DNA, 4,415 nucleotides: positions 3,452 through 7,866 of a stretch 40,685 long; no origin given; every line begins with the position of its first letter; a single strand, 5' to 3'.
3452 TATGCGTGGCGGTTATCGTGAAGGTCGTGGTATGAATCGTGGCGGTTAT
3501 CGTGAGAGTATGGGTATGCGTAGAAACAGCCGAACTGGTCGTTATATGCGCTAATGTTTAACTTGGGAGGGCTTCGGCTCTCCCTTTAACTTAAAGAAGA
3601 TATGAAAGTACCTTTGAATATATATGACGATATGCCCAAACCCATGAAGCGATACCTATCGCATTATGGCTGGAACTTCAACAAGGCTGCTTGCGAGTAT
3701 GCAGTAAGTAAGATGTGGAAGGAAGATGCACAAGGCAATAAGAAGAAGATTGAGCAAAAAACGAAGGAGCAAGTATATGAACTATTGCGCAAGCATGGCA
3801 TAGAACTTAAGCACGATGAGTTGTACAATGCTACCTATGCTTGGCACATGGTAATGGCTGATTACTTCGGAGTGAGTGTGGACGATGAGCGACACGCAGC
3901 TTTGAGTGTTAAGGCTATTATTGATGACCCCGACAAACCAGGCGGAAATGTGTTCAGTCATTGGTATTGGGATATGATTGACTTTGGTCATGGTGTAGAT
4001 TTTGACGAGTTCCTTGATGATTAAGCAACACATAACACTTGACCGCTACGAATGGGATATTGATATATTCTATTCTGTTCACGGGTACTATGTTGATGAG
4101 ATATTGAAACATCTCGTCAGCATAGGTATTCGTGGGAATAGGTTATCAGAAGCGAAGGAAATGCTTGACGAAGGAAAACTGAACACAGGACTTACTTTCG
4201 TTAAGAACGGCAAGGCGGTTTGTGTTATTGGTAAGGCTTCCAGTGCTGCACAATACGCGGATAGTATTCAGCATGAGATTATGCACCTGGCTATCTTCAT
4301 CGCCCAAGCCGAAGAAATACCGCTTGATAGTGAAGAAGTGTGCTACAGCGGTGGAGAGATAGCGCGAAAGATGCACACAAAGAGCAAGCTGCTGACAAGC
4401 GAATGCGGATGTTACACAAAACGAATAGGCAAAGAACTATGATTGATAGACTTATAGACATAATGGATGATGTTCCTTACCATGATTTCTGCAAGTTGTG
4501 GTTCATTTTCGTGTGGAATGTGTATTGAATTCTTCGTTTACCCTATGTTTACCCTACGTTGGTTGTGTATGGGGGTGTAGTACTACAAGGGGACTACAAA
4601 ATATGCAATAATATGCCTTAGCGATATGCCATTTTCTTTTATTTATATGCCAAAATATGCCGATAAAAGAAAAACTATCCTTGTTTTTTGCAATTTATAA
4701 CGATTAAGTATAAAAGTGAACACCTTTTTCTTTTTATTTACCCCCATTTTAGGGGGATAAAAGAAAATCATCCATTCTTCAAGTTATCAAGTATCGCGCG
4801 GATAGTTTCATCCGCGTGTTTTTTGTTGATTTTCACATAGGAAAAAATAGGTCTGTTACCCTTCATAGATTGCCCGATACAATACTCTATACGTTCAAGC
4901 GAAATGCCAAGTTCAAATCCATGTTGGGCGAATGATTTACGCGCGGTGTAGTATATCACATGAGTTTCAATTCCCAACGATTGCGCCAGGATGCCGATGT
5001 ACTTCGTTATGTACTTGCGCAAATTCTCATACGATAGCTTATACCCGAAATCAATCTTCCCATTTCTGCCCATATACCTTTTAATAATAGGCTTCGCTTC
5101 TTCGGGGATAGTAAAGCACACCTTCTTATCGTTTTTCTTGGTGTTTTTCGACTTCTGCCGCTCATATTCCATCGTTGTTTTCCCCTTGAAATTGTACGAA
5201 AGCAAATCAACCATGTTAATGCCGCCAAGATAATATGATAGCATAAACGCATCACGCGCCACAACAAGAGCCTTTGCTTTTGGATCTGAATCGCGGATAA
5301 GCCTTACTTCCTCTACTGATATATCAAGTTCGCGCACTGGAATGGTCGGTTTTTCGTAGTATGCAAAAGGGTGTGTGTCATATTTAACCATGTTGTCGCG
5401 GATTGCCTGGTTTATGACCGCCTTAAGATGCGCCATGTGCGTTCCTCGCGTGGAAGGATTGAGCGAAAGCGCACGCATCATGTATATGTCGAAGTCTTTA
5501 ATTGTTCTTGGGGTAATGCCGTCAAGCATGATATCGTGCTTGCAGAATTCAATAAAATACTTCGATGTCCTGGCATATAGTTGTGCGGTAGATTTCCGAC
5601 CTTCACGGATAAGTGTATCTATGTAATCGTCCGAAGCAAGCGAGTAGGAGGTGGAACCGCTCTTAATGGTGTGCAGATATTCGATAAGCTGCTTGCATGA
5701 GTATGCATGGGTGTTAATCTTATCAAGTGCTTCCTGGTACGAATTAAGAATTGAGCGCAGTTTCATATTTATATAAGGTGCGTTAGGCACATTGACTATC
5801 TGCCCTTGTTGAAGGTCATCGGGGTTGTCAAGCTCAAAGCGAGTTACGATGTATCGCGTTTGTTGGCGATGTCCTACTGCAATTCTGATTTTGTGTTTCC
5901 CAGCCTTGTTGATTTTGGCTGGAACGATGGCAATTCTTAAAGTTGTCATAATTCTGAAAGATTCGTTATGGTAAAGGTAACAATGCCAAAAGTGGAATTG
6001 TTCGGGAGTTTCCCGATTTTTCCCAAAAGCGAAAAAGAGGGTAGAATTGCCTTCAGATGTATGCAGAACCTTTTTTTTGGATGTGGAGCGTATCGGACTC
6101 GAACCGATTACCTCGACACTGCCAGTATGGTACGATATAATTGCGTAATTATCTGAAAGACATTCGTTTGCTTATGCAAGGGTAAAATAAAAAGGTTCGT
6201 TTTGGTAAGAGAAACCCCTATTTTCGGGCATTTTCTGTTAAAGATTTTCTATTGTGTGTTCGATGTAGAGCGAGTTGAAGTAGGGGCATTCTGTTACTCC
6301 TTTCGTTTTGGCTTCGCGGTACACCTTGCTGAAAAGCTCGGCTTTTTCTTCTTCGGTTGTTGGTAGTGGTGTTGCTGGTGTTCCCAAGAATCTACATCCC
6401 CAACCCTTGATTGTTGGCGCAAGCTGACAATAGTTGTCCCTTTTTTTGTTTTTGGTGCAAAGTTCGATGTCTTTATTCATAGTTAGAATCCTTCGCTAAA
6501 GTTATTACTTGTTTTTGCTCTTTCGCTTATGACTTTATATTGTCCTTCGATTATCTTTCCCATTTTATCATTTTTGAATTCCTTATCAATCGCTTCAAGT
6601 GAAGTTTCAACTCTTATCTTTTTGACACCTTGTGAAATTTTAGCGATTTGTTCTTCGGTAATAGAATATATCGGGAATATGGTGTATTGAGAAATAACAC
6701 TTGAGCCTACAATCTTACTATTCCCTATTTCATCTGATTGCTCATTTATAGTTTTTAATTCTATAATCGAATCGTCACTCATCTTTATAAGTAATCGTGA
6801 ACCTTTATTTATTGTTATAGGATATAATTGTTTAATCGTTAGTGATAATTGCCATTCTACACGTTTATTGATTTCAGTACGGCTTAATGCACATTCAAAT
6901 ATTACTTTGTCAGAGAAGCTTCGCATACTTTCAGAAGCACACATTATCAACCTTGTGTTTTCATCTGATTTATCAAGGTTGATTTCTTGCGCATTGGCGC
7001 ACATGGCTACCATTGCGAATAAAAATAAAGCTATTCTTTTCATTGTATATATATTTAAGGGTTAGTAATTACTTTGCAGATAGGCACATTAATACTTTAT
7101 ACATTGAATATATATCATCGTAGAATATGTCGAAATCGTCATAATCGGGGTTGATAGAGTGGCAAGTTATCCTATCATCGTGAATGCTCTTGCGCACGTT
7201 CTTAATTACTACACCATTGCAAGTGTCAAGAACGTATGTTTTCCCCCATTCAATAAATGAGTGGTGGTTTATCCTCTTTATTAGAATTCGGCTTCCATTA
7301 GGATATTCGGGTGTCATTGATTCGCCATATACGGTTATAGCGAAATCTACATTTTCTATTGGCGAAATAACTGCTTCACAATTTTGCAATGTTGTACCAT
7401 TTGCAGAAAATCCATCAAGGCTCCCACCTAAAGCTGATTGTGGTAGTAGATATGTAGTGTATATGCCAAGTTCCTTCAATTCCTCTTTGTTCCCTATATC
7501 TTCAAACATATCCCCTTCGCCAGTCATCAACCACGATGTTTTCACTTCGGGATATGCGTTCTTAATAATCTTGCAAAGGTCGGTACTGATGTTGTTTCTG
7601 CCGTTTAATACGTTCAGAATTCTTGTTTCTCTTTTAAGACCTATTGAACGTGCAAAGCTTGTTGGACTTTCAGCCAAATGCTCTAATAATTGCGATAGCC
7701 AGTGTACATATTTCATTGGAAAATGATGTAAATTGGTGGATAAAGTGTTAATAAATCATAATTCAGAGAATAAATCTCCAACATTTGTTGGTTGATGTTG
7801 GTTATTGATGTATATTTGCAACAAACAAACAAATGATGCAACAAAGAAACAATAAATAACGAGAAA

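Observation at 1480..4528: Six-gene orphan operon between the lysis cassette and attP: candidate lysogenic-conversion, defence or unrecognised virion system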

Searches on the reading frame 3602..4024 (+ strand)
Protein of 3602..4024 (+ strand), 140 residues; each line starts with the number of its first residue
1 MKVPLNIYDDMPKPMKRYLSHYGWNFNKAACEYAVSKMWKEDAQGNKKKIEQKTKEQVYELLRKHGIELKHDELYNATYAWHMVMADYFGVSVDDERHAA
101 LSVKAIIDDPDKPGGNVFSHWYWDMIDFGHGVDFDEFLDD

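Call 5: search_protein_families(library=pfam, proteins=[window:3602-4024:+], max_evalue=1)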
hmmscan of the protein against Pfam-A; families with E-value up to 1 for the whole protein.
window:3602-4024:+ (140 aa): 1 family
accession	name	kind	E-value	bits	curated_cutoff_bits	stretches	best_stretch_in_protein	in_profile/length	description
PF25223.1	DUF7841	-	2.7e-20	73.2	25.2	1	14-137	3-113/114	Domain of unknown function (DUF7841)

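Call 6: search_protein_families(library=phrogs, proteins=[window:3602-4024:+], max_evalue=1)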
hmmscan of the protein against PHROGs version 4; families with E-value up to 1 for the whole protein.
window:3602-4024:+ (140 aa): 4 families
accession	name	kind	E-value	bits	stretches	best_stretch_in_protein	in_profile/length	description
phrog_38431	-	unknown function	2.5e-32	113.3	1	4-135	4-141/144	-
phrog_5038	-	unknown function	0.013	15.9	1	41-138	51-141/279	-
phrog_13978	-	unknown function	0.098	13.6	1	52-77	5-30/50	-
phrog_30984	-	unknown function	0.22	12.6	1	20-84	40-103/110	-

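Call 9: search_protein_families(library=ncbifam, proteins=[window:3602-4024:+], max_evalue=1)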
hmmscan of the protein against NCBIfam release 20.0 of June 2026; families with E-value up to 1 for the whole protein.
window:3602-4024:+ (140 aa): 0 families

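Call 10: search_protein_families(library=padloc, proteins=[window:3602-4024:+], max_evalue=1)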
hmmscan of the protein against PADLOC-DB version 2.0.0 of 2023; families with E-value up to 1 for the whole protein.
window:3602-4024:+ (140 aa): 0 families

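Call 20: search_solved_structures(query=window:3602-4024:+, max_evalue=1)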
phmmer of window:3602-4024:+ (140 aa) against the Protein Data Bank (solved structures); distinct sequences matched with E-value up to 1: 1.
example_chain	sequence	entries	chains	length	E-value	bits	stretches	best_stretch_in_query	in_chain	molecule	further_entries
3few_X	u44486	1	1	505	0.0062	20.3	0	6-52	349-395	Colicin S4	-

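Call 95: search_solved_structures(query=A7, max_evalue=10, show_alignments=2)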
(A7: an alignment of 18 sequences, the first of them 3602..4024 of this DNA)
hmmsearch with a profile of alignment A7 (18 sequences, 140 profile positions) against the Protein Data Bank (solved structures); distinct sequences matched with E-value up to 10: 10.
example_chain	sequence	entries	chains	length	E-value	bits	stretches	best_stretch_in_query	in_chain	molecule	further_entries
1hmj_A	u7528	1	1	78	0.1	15.8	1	51-73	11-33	PROTEIN (SUBUNIT H)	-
9f5x_1G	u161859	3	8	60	0.2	14.9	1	8-48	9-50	Complex III subunit 9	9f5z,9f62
3d5l_A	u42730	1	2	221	0.22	14.7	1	30-96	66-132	Regulatory protein RecX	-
1qvx_A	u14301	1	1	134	0.5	13.5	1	58-119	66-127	Focal adhesion kinase 1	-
1pv3_A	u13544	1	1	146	0.55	13.4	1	58-119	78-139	Focal adhesion kinase 1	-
2l6h_A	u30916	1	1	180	0.56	13.4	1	58-121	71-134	Focal adhesion kinase 1, linker, Paxillin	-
1ktm_A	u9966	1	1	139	0.61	13.3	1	58-119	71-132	FOCAL ADHESION KINASE 1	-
2l6g_A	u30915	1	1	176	0.79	12.9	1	58-120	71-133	Focal adhesion kinase 1, linker, Paxillin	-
2au3_A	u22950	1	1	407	1.1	12.5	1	61-108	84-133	DNA primase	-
2l6f_A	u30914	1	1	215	1.2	12.3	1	58-119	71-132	Focal adhesion kinase 1, linker1, Paxillin, linker2, Paxillin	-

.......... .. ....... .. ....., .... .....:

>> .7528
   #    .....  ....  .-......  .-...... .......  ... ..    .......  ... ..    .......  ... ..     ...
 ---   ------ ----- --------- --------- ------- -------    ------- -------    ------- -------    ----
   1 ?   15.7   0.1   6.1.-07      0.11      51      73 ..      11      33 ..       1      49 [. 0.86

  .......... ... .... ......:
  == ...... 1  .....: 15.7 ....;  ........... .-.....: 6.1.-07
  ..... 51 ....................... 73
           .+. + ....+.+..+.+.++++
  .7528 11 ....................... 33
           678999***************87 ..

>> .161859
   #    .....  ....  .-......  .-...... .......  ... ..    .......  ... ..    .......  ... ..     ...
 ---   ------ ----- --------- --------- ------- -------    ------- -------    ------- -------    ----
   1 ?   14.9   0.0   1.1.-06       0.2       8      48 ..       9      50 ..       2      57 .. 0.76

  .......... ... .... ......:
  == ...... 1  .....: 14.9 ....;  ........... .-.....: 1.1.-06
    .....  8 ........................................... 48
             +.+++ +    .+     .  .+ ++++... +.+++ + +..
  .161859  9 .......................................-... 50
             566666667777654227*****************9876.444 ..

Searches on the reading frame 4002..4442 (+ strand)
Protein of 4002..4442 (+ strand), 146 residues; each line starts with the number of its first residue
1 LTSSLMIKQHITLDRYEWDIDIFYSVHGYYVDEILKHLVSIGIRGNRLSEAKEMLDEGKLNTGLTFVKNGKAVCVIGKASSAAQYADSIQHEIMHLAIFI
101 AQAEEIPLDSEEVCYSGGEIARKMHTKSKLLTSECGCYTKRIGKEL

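Call 5: search_protein_families(library=pfam, proteins=[window:4002-4442:+], max_evalue=1)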
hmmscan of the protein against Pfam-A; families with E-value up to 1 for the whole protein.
window:4002-4442:+ (146 aa): 0 families

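Call 6: search_protein_families(library=phrogs, proteins=[window:4002-4442:+], max_evalue=1)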
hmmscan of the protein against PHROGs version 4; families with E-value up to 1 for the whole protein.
window:4002-4442:+ (146 aa): 2 families
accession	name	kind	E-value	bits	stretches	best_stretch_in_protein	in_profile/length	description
phrog_1365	-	unknown function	0.01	16.8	1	61-126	49-114/127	-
phrog_11078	-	unknown function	0.074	14.1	1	15-46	26-55/67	-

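Call 9: search_protein_families(library=ncbifam, proteins=[window:4002-4442:+], max_evalue=1)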
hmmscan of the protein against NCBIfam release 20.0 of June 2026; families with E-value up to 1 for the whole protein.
window:4002-4442:+ (146 aa): 0 families

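Call 10: search_protein_families(library=padloc, proteins=[window:4002-4442:+], max_evalue=1)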
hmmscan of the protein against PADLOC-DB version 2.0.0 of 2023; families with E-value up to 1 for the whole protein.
window:4002-4442:+ (146 aa): 0 families

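Call 19: search_solved_structures(query=window:4017-4442:+, max_evalue=1)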
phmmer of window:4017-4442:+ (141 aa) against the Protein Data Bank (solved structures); distinct sequences matched with E-value up to 1: 3.
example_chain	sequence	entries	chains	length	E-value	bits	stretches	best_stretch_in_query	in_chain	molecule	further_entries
8grb_C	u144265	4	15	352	0.82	13.3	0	26-85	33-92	Isoform A of Isocitrate dehydrogenase [NAD] subunit beta, mitochondrial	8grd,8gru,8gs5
6kde_B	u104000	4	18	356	0.84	13.2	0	26-85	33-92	Isocitrate dehydrogenase [NAD] subunit beta, mitochondrial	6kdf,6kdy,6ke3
7ce3_D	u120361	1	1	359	0.85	13.2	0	26-85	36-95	Isocitrate dehydrogenase [NAD] subunit beta, mitochondrial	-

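Call 32: find_homologous_proteins(query=window:4017-4442:+, max_evalue=0.001)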
Query window:4017-4442:+ (141 aa): 173 proteins with E <= 0.001 among 181 candidates; the best 120 are listed.
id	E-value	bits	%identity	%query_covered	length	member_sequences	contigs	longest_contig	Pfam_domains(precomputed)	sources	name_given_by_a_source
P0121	1.1e-82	293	96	100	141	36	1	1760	-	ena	-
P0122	2.1e-78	279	89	100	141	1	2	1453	-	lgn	-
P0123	6.0e-71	255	80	100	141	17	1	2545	-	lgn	-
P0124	1.3e-66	241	78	100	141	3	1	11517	-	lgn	-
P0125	2.6e-66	240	77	100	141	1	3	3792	-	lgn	-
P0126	4.0e-66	239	77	100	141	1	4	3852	-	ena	-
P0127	1.7e-65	237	77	100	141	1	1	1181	-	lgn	-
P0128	1.9e-65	237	76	100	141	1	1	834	-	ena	-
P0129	3.0e-65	237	82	93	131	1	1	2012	-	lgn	-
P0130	5.2e-65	236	75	100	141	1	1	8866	-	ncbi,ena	-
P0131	8.5e-65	235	74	100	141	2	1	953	-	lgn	-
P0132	1.5e-64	234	74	100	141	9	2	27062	-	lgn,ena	-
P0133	1.5e-64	234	76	100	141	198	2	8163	-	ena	-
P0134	1.6e-64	234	74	100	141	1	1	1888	-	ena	-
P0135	2.2e-64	234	74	100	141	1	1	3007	-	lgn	-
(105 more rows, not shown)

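Call 41: search_protein_representatives(protein=window:4017-4442:+)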
Query: 141 residues. Proteins with E-value up to 0.001 (for the whole library): 397; up to 1e-10: 134; up to 1e-30: 2. The best 150 are listed.
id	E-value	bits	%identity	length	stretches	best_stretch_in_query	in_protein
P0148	5.7e-63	227.5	71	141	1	1-140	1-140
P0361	1.4e-40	155.0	69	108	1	36-140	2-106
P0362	4.8e-30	120.9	57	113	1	1-95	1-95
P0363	2.9e-25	105.4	66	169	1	55-140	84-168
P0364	4.6e-25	104.8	44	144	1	1-132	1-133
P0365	3.7e-24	101.8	42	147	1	1-133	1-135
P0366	1.5e-23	99.9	41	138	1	4-135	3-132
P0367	7.8e-23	97.5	39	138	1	1-132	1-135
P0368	5.2e-22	94.9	38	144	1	1-136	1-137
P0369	6.0e-22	94.7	37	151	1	1-138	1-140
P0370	6.0e-22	94.7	39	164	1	1-137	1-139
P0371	1.3e-21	93.6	40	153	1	1-139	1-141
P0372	9.4e-21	90.8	39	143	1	1-132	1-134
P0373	1.2e-20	90.5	40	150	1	1-133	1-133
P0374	1.2e-20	90.4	42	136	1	1-130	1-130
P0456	4.0e-12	62.9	29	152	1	1-139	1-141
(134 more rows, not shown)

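Call 43: search_solved_structures(query=A3, max_evalue=10, show_alignments=3)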
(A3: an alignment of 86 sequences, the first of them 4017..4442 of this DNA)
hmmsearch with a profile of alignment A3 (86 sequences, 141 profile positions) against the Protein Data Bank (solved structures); distinct sequences matched with E-value up to 10: 4.
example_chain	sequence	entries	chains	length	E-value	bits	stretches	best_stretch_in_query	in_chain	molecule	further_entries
3jck_B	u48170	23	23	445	0.027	17.3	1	50-108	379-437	26S proteasome regulatory subunit RPN5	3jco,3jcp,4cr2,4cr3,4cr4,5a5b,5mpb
6fvt_P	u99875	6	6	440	0.045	16.6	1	50-108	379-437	26S proteasome regulatory subunit RPN5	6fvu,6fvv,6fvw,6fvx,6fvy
6vyf_A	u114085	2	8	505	0.06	16.2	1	81-119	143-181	Phosphotransferase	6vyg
7zzi_A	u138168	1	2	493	0.37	13.6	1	81-124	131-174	Phosphotransferase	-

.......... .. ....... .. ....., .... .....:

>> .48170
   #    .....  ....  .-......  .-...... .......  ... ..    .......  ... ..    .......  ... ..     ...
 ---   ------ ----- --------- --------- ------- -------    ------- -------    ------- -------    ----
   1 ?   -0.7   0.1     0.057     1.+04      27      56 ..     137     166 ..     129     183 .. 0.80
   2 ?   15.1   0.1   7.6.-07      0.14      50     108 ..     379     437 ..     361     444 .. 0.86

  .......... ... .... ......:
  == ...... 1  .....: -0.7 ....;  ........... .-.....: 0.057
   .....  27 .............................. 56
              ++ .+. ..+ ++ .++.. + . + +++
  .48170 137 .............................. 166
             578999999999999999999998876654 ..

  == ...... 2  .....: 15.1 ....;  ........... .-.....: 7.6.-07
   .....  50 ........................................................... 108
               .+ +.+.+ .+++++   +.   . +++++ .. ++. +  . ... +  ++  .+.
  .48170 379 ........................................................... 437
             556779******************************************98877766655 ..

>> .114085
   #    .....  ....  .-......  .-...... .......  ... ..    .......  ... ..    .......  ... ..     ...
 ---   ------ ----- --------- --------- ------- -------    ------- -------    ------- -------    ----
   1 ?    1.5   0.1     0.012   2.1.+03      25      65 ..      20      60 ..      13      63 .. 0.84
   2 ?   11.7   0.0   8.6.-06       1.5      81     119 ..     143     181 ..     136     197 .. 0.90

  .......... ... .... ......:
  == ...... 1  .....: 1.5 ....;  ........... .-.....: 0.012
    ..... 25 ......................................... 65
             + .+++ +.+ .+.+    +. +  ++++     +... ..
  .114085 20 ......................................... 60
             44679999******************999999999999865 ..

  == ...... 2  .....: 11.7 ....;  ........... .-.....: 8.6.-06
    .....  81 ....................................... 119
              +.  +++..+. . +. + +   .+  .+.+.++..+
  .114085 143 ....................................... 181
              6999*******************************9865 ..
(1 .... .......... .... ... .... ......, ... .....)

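Call 44: search_protein_families(library=pfam, alignment_id=A3, max_evalue=0.1)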
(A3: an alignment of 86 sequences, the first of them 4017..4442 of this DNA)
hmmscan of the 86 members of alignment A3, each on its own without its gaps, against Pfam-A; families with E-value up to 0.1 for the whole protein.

A. member 1, window:4017-4442:+ (141 aa): 0 families

B. families by the number of members that match (of 86 scanned): 34 families (the first 25 are shown)
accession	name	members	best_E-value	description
PF06114.19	Peptidase_M78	18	0.00021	IrrE N-terminal-like domain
PF10263.15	SprT-like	13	6.8e-05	SprT-like family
PF20573.4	DUF6782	6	0.00028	Putative metallopeptidase family (DUF6782)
PF13583.11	Reprolysin_4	2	0.009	Metallo-peptidase family M12B Reprolysin-like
PF10026.15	DUF2268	2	0.054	Predicted Zn-dependent protease (DUF2268)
PF18818.7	MPTase-PolyVal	2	0.063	Zincin-like metallopeptidase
PF13058.12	DUF3920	1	0.0004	Protein of unknown function (DUF3920)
PF24537.1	zf-C2H2_fungi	1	0.003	Fungal C2H2 zinc finger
PF19804.4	DUF6287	1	0.0032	Domain of unknown function (DUF6287)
PF13423.12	UCH_1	1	0.008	Ubiquitin carboxyl-terminal hydrolase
PF09893.14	DUF2120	1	0.018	Uncharacterized protein conserved in archaea (DUF2120)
PF13738.12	Pyr_redox_3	1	0.018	Pyridine nucleotide-disulphide oxidoreductase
PF00874.25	PRD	1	0.022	PRD domain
PF07379.16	DUF1494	1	0.023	Protein of unknown function (DUF1494)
PF24561.1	TRAPPC8_C_arth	1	0.025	TRAPPC8, C-terminal, arthropods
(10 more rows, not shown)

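Call 78: find_encoding_contigs(protein=P0456, flank=7000, max_places=3)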
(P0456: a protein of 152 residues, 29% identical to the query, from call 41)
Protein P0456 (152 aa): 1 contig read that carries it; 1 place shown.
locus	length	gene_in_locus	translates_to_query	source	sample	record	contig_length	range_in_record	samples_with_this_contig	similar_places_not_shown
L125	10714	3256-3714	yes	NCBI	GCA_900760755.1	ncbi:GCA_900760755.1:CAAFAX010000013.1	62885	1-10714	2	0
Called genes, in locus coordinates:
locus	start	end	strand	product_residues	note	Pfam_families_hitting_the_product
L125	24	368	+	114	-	-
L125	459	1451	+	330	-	-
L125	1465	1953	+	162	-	-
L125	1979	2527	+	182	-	-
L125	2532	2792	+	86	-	-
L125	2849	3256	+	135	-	PF25223:DUF7841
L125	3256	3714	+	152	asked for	-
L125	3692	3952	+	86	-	-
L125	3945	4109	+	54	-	-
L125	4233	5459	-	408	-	PF13102:Phage_int_SAM_5 (weak), PF00589:Phage_integrase (faint)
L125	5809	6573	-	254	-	PF03009:GDPD, PF13653:GDPD_2 (faint)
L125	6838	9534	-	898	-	PF07581:Glug (faint)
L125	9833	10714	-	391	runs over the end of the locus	PF00691:OmpA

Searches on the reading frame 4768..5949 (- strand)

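Call 5: search_protein_families(library=pfam, proteins=[window:4768-5949:-], max_evalue=1)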
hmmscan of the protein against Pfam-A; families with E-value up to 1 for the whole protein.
window:4768-5949:- (393 aa): 3 families
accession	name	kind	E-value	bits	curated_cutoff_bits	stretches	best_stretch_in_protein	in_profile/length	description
PF13102.12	Phage_int_SAM_5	-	2.1e-16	60.5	22.3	1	107-196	7-95/98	Phage integrase SAM-like domain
PF17293.8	Arm-DNA-bind_5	-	0.0021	19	22.6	1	12-88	7-86/87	Arm DNA-binding domain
PF09432.15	THP2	-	0.047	14.2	28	1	60-106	35-78/129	Tho complex subunit THP2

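Call 6: search_protein_families(library=phrogs, proteins=[window:4768-5949:-], max_evalue=1)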
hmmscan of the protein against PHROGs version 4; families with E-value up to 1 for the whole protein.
window:4768-5949:- (393 aa): 2 families
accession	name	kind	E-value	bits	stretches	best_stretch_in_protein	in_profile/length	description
phrog_1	-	integration and excision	1.5e-14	55.2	2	106-241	170-299/611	integrase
phrog_216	-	integration and excision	0.0011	19.1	1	264-382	114-232/301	integrase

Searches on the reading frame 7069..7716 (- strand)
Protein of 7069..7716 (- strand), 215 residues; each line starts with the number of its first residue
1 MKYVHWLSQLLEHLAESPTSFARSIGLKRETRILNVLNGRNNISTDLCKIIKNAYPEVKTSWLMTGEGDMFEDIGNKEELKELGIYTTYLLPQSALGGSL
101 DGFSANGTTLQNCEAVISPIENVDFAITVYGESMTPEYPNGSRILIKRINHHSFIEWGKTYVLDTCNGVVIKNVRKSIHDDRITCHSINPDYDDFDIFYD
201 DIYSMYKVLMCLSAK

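Call 30: search_protein_families(library=phrogs, proteins=[window:7069-7716:-], max_evalue=0.01)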
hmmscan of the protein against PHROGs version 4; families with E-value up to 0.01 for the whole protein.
window:7069-7716:- (215 aa): 5 families
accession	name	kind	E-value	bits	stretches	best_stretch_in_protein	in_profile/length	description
phrog_4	-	transcription regulation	1.2e-19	71.6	1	21-209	153-333/400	transcriptional repressor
phrog_6201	-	transcription regulation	4e-09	37.4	1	123-202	27-102/121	CI-like repressor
phrog_8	-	transcription regulation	3.8e-05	24.3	1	19-100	174-242/346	transcriptional regulator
phrog_8558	-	unknown function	0.00022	22.4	1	111-196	7-93/114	-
phrog_9710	-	unknown function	0.00072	20.6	1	21-79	33-91/95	-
